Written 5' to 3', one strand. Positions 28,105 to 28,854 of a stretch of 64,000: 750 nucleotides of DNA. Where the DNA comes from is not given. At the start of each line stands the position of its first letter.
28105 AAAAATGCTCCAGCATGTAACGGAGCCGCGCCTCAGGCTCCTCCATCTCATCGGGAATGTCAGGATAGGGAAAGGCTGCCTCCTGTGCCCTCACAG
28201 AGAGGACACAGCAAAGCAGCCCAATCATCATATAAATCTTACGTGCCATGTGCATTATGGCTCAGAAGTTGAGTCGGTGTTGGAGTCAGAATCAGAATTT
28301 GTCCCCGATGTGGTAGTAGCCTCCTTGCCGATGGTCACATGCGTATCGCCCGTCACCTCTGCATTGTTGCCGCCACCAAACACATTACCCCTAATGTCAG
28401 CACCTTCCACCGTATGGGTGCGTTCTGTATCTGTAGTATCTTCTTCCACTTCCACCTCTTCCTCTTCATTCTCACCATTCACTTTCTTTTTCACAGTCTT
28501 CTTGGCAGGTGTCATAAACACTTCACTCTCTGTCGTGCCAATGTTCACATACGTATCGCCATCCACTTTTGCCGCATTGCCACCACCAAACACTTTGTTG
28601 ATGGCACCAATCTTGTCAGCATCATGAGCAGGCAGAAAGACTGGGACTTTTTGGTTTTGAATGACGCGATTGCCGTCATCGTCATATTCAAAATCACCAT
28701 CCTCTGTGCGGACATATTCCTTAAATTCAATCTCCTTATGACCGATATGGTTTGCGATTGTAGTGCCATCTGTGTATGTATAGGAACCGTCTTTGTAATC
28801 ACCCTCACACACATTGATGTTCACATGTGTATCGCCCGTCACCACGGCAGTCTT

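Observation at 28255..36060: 2601-aa partner protein with mirror-image architecture and no recognisable sorting or anchoring signal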

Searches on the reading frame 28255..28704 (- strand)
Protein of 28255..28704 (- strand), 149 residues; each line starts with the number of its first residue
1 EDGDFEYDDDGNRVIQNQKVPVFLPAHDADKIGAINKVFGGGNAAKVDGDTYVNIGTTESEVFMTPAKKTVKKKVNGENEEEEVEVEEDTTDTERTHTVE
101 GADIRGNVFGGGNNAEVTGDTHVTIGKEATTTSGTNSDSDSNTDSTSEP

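Call 11: search_protein_families(library=ncbifam, proteins=[window:28255-28704:-], max_evalue=1)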
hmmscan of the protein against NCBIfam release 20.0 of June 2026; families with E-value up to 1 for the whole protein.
window:28255-28704:- (149 aa): 1 family
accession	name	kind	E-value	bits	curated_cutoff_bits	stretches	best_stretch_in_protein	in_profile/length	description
NF052550.1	BManbPhaseBMBP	equivalog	0.042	13.2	450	1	9-62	231-284/296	beta-1,2-mannobiose phosphorylase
